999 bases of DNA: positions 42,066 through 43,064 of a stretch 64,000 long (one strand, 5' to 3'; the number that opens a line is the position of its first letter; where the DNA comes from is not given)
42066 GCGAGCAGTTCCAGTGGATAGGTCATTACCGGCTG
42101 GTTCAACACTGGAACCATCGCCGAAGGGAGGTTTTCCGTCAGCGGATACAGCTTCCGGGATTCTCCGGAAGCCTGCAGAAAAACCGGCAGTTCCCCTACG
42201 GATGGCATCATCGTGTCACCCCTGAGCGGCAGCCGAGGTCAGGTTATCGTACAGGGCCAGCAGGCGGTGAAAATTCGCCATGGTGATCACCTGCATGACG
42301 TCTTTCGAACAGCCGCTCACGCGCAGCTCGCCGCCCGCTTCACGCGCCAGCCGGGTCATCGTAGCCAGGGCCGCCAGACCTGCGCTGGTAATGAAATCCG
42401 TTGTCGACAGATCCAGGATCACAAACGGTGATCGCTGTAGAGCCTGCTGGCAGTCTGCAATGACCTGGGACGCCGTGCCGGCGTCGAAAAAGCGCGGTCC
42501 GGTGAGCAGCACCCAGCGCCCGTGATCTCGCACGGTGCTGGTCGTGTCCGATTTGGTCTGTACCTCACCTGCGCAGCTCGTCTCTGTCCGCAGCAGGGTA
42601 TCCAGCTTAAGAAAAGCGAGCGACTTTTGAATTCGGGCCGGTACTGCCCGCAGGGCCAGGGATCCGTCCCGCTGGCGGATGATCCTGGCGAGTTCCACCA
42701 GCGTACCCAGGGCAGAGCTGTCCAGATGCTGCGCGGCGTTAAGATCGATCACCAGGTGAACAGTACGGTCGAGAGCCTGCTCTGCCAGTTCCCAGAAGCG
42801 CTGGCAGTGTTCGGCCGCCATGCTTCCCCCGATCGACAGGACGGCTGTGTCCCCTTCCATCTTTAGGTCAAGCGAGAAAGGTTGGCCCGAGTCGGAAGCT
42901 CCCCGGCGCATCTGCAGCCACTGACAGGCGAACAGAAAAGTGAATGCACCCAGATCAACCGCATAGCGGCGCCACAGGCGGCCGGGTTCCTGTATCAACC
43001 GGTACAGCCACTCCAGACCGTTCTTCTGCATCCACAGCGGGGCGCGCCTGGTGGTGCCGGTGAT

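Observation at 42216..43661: GT26 (WecG/TagA-type) glycosyltransferase fused to tandem STAS domains: a Rosetta-stone link between partner switching and a glycosyltransferase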

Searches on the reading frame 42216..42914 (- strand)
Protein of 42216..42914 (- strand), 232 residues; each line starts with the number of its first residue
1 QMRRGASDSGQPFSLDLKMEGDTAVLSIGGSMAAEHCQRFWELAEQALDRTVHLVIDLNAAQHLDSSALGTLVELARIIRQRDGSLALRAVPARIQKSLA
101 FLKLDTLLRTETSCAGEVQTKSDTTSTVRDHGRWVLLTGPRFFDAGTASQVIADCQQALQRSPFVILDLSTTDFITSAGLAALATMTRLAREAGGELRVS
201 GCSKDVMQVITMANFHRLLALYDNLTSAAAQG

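Call 38: search_protein_representatives(protein=window:42216-42914:-)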
Query: 232 residues. Proteins with E-value up to 0.001 (for the whole library): 1145; up to 1e-10: 60; up to 1e-30: 6. The best 150 are listed.
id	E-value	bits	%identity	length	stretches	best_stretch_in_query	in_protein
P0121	2.2e-38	148.7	41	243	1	21-228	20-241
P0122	8.3e-32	127.2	35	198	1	40-229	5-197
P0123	1.5e-31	126.3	38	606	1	24-231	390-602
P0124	1.9e-31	126.0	38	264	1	15-228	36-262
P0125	8.0e-31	124.0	38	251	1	21-228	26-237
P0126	8.4e-31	123.9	35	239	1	23-229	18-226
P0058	2.0e-30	122.7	37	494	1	12-229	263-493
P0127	4.1e-30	121.6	38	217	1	20-229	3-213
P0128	1.6e-29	119.7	39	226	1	19-230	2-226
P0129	2.1e-29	119.3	39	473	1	24-228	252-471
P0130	5.4e-29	118.0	39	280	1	20-228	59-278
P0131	1.9e-28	116.2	35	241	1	19-229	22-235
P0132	9.1e-28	114.0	39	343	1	14-228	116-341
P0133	1.4e-27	113.3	34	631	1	20-228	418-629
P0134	1.7e-27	113.1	41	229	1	20-228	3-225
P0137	1.8e-25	106.4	39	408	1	19-228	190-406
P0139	4.4e-25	105.2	32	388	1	13-228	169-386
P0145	4.1e-23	98.8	33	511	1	12-222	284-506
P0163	2.8e-15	73.2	30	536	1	24-230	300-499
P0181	1.3e-10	58.0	37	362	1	108-229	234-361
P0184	2.4e-10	57.1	29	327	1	2-219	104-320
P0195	1.0e-09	55.0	27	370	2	127-228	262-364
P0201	4.3e-09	53.0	28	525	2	133-228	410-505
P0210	8.5e-09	52.0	29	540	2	133-228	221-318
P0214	1.7e-08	51.1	29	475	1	21-220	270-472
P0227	6.7e-08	49.1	26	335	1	49-213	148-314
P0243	2.2e-07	47.4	28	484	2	143-220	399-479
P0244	2.4e-07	47.3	30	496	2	121-228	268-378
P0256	3.9e-07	46.6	27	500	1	46-214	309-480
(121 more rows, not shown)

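Call 39: search_protein_families(library=pfam, proteins=[P0123, P0133, P0121, P0124, P0129, P0137, P0139, P0132, P0145, P0163], max_evalue=0.001)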
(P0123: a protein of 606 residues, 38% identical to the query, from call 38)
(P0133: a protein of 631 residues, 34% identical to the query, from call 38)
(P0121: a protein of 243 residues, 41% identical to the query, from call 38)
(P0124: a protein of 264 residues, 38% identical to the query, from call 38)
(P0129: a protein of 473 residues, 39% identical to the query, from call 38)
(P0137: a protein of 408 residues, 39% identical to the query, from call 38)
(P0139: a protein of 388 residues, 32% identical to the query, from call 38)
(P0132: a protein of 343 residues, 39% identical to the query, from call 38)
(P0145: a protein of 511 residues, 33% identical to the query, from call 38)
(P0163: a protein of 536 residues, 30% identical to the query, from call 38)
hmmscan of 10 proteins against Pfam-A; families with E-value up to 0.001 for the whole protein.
P0123 (606 aa): 3 families
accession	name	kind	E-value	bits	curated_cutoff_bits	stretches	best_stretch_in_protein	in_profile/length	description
PF03808.19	Glyco_tran_WecG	-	4e-64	215.9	27.4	1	64-233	1-168/168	Glycosyl transferase WecG/TagA/CpsF family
PF01740.26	STAS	-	1.1e-32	112.4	22.6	2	390-483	11-106/106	STAS domain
PF13466.11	STAS_2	-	2.1e-25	89.1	29.2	2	392-471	1-80/80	STAS domain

P0133 (631 aa): 3 families
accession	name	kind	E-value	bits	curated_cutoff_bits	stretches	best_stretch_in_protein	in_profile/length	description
PF03808.19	Glyco_tran_WecG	-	2.7e-64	216.5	27.4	1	65-233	2-168/168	Glycosyl transferase WecG/TagA/CpsF family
PF01740.26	STAS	-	5.8e-35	119.7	22.6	2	416-513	5-104/106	STAS domain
PF13466.11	STAS_2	-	2.4e-21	76.1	29.2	2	424-503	1-80/80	STAS domain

P0121 (243 aa): 2 families
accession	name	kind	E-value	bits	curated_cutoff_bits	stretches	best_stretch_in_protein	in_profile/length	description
PF01740.26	STAS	-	2.6e-31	108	22.6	2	15-115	3-105/106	STAS domain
PF13466.11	STAS_2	-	1.9e-20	73.3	29.2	2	25-102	1-78/80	STAS domain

P0124 (264 aa): 2 families
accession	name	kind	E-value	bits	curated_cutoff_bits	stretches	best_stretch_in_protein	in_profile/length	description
PF01740.26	STAS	-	8.5e-34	116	22.6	2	43-138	9-106/106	STAS domain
PF13466.11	STAS_2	-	2.1e-23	82.7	29.2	2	47-126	1-80/80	STAS domain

P0129 (473 aa): 3 families
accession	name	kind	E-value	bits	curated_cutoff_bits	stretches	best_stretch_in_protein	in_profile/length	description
PF03808.19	Glyco_tran_WecG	-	1.3e-30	106.8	27.4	1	66-203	1-136/168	Glycosyl transferase WecG/TagA/CpsF family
PF01740.26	STAS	-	4.5e-29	100.8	22.6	2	249-343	8-104/106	STAS domain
PF13466.11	STAS_2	-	4e-19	69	29.2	2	382-459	3-80/80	STAS domain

P0137 (408 aa): 3 families
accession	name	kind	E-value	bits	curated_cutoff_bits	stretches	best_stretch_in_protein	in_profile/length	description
PF03808.19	Glyco_tran_WecG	-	3e-53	180.5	27.4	1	2-154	18-168/168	Glycosyl transferase WecG/TagA/CpsF family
PF01740.26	STAS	-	1.2e-30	105.9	22.6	2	192-288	8-106/106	STAS domain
PF13466.11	STAS_2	-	1e-23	83.7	29.2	2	197-276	1-80/80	STAS domain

P0139 (388 aa): 3 families
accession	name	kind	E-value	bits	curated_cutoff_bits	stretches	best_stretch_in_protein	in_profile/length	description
PF03808.19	Glyco_tran_WecG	-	6.2e-49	166.5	27.4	1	2-140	32-168/168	Glycosyl transferase WecG/TagA/CpsF family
PF01740.26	STAS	-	2.1e-28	98.6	22.6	2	176-266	7-99/106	STAS domain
PF13466.11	STAS_2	-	4.6e-18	65.6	29.2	2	182-261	1-80/80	STAS domain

P0132 (343 aa): 3 families
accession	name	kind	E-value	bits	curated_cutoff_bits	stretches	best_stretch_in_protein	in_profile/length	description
PF03808.19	Glyco_tran_WecG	-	3.4e-34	118.5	27.4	1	5-85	88-168/168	Glycosyl transferase WecG/TagA/CpsF family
PF01740.26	STAS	-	4.5e-25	87.9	22.6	2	123-217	8-104/106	STAS domain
PF13466.11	STAS_2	-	1.6e-18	67.1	29.2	2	128-206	1-79/80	STAS domain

P0145 (511 aa): 3 families
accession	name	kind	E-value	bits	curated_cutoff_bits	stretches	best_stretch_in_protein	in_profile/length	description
PF03808.19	Glyco_tran_WecG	-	5.4e-61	205.7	27.4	1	87-255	2-168/168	Glycosyl transferase WecG/TagA/CpsF family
PF01740.26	STAS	-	2.9e-34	117.5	22.6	2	292-386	8-104/106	STAS domain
PF13466.11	STAS_2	-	2.5e-24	85.7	29.2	2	297-376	1-80/80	STAS domain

P0163 (536 aa): 3 families
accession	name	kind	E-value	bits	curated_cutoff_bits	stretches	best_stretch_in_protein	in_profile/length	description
PF03808.19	Glyco_tran_WecG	-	5.5e-63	212.2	27.4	1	96-265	1-168/168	Glycosyl transferase WecG/TagA/CpsF family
PF01740.26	STAS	-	1.4e-25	89.6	22.6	2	403-497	10-106/106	STAS domain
PF13466.11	STAS_2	-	1e-20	74.1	29.2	2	302-380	1-79/80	STAS domain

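Call 58: search_protein_families(library=pfam, proteins=[P0201, P0214, P0243, P0244, P0256, P0195, P0181, P0210, P0227, P0184], max_evalue=0.001)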
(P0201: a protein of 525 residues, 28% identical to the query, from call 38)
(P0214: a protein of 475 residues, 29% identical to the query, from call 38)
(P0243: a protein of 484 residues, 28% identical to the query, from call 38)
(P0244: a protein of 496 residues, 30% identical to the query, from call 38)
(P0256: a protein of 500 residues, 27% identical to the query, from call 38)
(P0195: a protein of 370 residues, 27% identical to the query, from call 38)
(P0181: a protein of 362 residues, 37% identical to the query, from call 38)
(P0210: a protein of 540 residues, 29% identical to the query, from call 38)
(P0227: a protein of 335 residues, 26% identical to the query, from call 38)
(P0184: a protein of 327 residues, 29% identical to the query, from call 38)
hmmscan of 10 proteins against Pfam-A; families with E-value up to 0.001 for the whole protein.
P0201 (525 aa): 3 families
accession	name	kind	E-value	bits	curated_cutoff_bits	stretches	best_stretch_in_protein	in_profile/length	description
PF03808.19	Glyco_tran_WecG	-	8.8e-63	211.5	27.4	1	60-229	1-168/168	Glycosyl transferase WecG/TagA/CpsF family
PF01740.26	STAS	-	6.8e-27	93.8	22.6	2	284-383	10-101/106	STAS domain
PF13466.11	STAS_2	-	2.1e-16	60.3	29.2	2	289-374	3-78/80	STAS domain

P0214 (475 aa): 3 families
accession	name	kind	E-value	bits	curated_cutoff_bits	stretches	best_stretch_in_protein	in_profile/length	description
PF03808.19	Glyco_tran_WecG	-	2.8e-59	200.1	27.4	1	65-234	1-168/168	Glycosyl transferase WecG/TagA/CpsF family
PF01740.26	STAS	-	2.2e-29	101.8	22.6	2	270-366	8-106/106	STAS domain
PF13466.11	STAS_2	-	9.8e-25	87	29.2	2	386-467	1-79/80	STAS domain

P0243 (484 aa): 3 families
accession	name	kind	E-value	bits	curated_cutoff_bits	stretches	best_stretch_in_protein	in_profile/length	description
PF03808.19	Glyco_tran_WecG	-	9.1e-61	205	27.4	1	65-234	1-168/168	Glycosyl transferase WecG/TagA/CpsF family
PF01740.26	STAS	-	2.7e-35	120.8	22.6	2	267-368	2-105/106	STAS domain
PF13466.11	STAS_2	-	7.1e-27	93.8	29.2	2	278-356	1-79/80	STAS domain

P0244 (496 aa): 3 families
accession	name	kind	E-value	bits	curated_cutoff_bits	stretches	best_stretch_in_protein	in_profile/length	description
PF03808.19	Glyco_tran_WecG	-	8.4e-59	198.6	27.4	1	75-244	1-168/168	Glycosyl transferase WecG/TagA/CpsF family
PF01740.26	STAS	-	2.1e-29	101.8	22.6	2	400-488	11-97/106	STAS domain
PF13466.11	STAS_2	-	6.4e-24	84.4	29.2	2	402-484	1-79/80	STAS domain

P0256 (500 aa): 3 families
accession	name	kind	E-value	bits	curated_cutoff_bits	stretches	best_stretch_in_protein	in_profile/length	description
PF03808.19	Glyco_tran_WecG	-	1.2e-62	211.2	27.4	1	60-229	1-168/168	Glycosyl transferase WecG/TagA/CpsF family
PF01740.26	STAS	-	2.6e-27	95.1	22.6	2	285-377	17-102/106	STAS domain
PF13466.11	STAS_2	-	8.2e-24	84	29.2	2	284-369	4-80/80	STAS domain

P0195 (370 aa): 4 families
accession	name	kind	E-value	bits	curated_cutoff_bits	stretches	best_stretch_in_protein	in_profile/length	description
PF01740.26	STAS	-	1.7e-37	127.8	22.6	2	264-364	5-106/106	STAS domain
PF13581.12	HATPase_c_2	-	2e-24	86.4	27.4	1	11-135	3-127/127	Histidine kinase-like ATPase domain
PF13466.11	STAS_2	-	1.9e-23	82.9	29.2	2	276-352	5-80/80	STAS domain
PF02518.31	HATPase_c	-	0.00039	21.3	26.4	0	41-133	7-105/111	Histidine kinase-, DNA gyrase B-, and HSP90-like ATPase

P0181 (362 aa): 3 families
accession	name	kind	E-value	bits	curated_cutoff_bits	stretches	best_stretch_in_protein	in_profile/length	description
PF03808.19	Glyco_tran_WecG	-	3.1e-19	69.8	27.4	1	46-184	2-138/168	Glycosyl transferase WecG/TagA/CpsF family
PF01740.26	STAS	-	9.5e-11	41.9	22.6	1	274-358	18-104/106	STAS domain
PF13466.11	STAS_2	-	5.5e-06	26.9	29.2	1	274-348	6-80/80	STAS domain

P0210 (540 aa): 2 families
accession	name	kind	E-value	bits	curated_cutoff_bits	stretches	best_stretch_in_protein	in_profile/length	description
PF01740.26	STAS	-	5.2e-31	107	22.6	2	51-140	6-96/106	STAS domain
PF13466.11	STAS_2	-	1.9e-16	60.5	29.2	2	58-137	1-79/80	STAS domain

P0227 (335 aa): 3 families
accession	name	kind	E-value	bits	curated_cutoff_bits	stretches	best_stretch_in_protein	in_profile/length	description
PF03808.19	Glyco_tran_WecG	-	1.3e-31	110.1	27.4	1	1-70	99-168/168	Glycosyl transferase WecG/TagA/CpsF family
PF01740.26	STAS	-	5.2e-27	94.1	22.6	2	114-210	11-100/106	STAS domain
PF13466.11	STAS_2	-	5.1e-22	78.3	29.2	2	119-204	4-80/80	STAS domain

P0184 (327 aa): 3 families
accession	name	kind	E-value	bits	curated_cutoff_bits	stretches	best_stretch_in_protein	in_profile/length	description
PF03808.19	Glyco_tran_WecG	-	4.1e-38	131.3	27.4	1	2-86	84-168/168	Glycosyl transferase WecG/TagA/CpsF family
PF01740.26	STAS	-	3.4e-19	69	22.6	2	119-217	6-106/106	STAS domain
PF13466.11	STAS_2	-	9.3e-14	51.8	29.2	2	126-202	1-77/80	STAS domain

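Call 59: list_cluster_members(proteins=[P0201, P0214, P0243, P0244, P0256, P0163, P0145, P0129, P0181, P0195])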
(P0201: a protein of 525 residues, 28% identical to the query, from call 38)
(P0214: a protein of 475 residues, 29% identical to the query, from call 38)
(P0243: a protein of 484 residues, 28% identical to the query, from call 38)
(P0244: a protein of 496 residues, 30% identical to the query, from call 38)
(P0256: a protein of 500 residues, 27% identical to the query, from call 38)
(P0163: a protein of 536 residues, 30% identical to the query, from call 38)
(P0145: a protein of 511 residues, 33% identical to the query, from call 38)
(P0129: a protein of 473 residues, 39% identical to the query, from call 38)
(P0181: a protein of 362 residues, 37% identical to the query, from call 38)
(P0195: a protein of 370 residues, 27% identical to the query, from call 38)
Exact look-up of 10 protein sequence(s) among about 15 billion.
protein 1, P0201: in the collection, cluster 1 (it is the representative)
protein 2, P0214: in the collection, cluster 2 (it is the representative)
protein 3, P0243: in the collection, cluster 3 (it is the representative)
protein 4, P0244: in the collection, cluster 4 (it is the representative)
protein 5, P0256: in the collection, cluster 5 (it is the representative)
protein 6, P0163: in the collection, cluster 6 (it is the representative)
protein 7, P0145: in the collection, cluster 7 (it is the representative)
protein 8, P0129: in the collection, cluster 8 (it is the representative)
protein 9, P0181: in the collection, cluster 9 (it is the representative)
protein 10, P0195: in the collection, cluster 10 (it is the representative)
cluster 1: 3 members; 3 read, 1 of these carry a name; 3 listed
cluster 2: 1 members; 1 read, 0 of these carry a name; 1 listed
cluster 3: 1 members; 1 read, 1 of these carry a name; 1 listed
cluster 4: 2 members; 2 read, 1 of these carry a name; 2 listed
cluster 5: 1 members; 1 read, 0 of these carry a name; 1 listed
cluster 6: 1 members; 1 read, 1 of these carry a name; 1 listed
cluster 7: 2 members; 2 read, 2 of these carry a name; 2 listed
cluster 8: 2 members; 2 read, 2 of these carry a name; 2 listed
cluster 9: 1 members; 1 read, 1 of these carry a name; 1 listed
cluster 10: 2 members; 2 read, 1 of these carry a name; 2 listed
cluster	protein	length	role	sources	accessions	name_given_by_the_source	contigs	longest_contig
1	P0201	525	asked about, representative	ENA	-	-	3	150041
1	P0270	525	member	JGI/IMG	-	N-acetylglucosaminyldiphosphoundecaprenol N-acetyl-beta-D-mannosaminyltransferase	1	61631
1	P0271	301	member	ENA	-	-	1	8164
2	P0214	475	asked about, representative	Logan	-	-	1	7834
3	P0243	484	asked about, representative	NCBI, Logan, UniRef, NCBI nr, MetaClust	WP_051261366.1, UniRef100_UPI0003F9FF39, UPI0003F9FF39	WecB/TagA/CpsF family glycosyltransferase [Desulfovibrio inopinatus] | WecB/TagA/CpsF family glycosyltransferase n=1 Tax=Desulfovibrio inopinatus TaxID=102109 ... | status=active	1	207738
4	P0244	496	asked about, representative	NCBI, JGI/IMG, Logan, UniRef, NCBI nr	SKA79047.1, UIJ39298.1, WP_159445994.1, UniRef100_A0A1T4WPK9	WecB/TagA/CpsF family glycosyltransferase [Desulfobaculum bizertense] | Anti-sigma factor antagonist n=1 Tax=Desulfobaculum bizertense DSM 18034 TaxID=1121442 ...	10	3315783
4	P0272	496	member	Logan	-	-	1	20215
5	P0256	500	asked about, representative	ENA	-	-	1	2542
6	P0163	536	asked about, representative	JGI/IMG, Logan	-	N-acetylglucosaminyldiphosphoundecaprenol N-acetyl-beta-D-mannosaminyltransferase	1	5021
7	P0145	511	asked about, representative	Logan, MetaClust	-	\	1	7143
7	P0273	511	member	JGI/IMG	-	N-acetylglucosaminyldiphosphoundecaprenol N-acetyl-beta-D-mannosaminyltransferase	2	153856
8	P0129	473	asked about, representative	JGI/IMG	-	N-acetylglucosaminyldiphosphoundecaprenol N-acetyl-beta-D-mannosaminyltransferase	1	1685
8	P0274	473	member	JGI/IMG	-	N-acetylglucosaminyldiphosphoundecaprenol N-acetyl-beta-D-mannosaminyltransferase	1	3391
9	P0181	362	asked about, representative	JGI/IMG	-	N-acetylglucosaminyldiphosphoundecaprenol N-acetyl-beta-D-mannosaminyltransferase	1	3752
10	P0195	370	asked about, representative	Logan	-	-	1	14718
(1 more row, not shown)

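Call 60: find_encoding_contigs(protein=P0244, flank=10000, max_places=1)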
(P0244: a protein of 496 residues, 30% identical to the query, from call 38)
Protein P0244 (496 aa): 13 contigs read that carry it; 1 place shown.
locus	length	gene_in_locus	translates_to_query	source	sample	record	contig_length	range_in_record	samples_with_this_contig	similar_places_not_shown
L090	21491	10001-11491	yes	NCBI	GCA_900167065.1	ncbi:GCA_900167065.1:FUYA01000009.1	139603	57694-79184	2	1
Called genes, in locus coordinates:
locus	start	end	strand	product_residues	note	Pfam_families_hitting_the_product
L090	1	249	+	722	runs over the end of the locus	-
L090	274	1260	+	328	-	-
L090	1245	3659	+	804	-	PF22848:ASD1_dom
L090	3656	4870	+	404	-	PF00534:Glycos_transf_1, PF13692:Glyco_trans_1_4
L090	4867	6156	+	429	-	PF20706:GT4-conflict, PF00534:Glycos_transf_1, PF13692:Glyco_trans_1_4, PF13524:Glyco_trans_1_2 (weak)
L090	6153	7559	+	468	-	-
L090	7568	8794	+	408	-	PF20706:GT4-conflict, PF00534:Glycos_transf_1, PF13692:Glyco_trans_1_4, PF13524:Glyco_trans_1_2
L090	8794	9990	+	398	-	PF00535:Glycos_transf_2, PF13641:Glyco_tranf_2_3, PF13632:Glyco_trans_2_3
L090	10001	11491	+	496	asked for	PF03808:Glyco_tran_WecG, PF01740:STAS, PF13466:STAS_2, PF01740:STAS, PF13466:STAS_2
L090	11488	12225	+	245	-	PF02397:Bac_transf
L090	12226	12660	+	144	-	PF13581:HATPase_c_2, PF02518:HATPase_c (weak)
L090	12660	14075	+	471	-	PF25084:LbH_EIF2B (weak), PF00132:Hexapep (faint), PF25087:GMPPB_C, PF02397:Bac_transf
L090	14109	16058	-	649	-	PF08448:PAS_4 (faint), PF13188:PAS_8 (weak), PF13426:PAS_9, PF00989:PAS, PF13188:PAS_8 (weak), PF08447:PAS_3 (weak), PF13426:PAS_9, PF07228:SpoIIE, +2 more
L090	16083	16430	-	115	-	PF00989:PAS (weak)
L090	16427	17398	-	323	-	PF00149:Metallophos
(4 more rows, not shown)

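Call 61: find_encoding_contigs(protein=P0243, flank=10000, max_places=1)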
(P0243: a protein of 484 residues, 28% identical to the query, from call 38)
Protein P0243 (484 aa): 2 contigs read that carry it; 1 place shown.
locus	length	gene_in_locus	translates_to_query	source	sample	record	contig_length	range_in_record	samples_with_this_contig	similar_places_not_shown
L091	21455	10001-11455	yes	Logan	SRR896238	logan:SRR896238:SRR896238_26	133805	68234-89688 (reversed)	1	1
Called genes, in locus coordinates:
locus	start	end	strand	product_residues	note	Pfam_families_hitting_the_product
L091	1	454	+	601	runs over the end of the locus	-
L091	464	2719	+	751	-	-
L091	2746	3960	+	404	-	PF00534:Glycos_transf_1, PF13692:Glyco_trans_1_4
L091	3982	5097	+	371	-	PF13439:Glyco_transf_4, PF13579:Glyco_trans_4_4, PF20706:GT4-conflict (weak), PF00534:Glycos_transf_1, PF13692:Glyco_trans_1_4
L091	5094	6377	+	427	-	PF13439:Glyco_transf_4 (faint), PF20706:GT4-conflict, PF00534:Glycos_transf_1, PF13692:Glyco_trans_1_4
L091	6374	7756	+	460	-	-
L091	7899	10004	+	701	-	PF00535:Glycos_transf_2, PF13641:Glyco_tranf_2_3 (faint), PF20706:GT4-conflict, PF00534:Glycos_transf_1, PF13692:Glyco_trans_1_4, PF13524:Glyco_trans_1_2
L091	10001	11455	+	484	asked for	PF03808:Glyco_tran_WecG, PF01740:STAS, PF13466:STAS_2, PF01740:STAS, PF13466:STAS_2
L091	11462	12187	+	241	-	PF02397:Bac_transf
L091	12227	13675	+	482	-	PF00483:NTP_transferase (weak), PF25084:LbH_EIF2B, PF25087:GMPPB_C, PF00132:Hexapep (weak), PF02397:Bac_transf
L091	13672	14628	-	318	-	PF00149:Metallophos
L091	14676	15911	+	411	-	PF13579:Glyco_trans_4_4 (faint), PF20706:GT4-conflict, PF00534:Glycos_transf_1, PF13692:Glyco_trans_1_4, PF13524:Glyco_trans_1_2 (weak)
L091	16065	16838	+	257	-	PF02649:GCHY-1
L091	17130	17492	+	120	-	PF06429:Flg_bbr_C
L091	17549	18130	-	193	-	PF01965:DJ-1_PfpI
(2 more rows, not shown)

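Call 73: find_homologous_proteins(query=P0244, max_evalue=1e-10)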
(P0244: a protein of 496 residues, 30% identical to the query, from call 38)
Query P0244 (496 aa): 744 proteins with E <= 1e-10 among 8000 candidates; the best 120 are listed.
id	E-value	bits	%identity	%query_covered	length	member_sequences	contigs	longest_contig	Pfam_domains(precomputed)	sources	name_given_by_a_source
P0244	0.0e+0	1100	100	100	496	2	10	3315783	PF01740.27,PF03808.20,PF13466.13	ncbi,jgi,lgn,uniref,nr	ncbi:WecB/TagA/CpsF family glycosyltransferase [Desulfobaculum bizertense]|uniref:Anti-sigma factor 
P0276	3.9e-143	496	51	98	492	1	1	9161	PF01740.27,PF03808.20,PF13466.13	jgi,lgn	-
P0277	5.8e-142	492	51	97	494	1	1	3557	PF01740.27,PF03808.20,PF13466.13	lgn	-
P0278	1.3e-134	468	48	95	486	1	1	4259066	PF01740.27,PF03808.20,PF13466.13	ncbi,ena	-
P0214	2.4e-130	453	48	96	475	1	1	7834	PF01740.27,PF03808.20,PF13466.13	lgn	-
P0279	1.3e-129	451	48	96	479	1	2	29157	PF01740.27,PF03808.20,PF13466.13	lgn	-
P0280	1.2e-127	445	44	96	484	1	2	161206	PF01740.27,PF03808.20,PF13466.13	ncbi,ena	-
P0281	5.8e-126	439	47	97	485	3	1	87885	PF01740.27,PF03808.20,PF13466.13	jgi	-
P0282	1.6e-125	438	48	91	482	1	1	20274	PF01740.27,PF03808.20,PF13466.13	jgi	-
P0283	3.1e-123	430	45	96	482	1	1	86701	PF01740.27,PF03808.20,PF13466.13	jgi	jgi:N-acetylglucosaminyldiphosphoundecaprenol N-acetyl-beta-D-mannosaminyltransferase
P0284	4.4e-122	426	46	96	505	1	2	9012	PF01740.27,PF03808.20,PF13466.13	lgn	-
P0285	8.3e-122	425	45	95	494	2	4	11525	PF01740.27,PF03808.20,PF13466.13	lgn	-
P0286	1.6e-121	424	45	96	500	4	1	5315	PF01740.27,PF03808.20,PF13466.13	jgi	-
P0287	8.2e-121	422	45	96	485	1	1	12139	PF01740.27,PF03808.20,PF13466.13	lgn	-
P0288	1.6e-120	421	45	96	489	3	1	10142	PF01740.27,PF03808.20,PF13466.13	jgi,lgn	jgi:N-acetylglucosaminyldiphosphoundecaprenol N-acetyl-beta-D-mannosaminyltransferase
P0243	2.7e-119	417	43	96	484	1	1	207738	PF01740.27,PF03808.20,PF13466.13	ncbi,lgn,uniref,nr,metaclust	ncbi:WecB/TagA/CpsF family glycosyltransferase [Desulfovibrio inopinatus]|uniref:WecB/TagA/CpsF fami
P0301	3.4e-96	341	39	96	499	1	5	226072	PF01740.27,PF03808.20,PF13466.13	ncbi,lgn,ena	ncbi:MAG: WecB/TagA/CpsF family glycosyltransferase [Verrucomicrobiota bacterium]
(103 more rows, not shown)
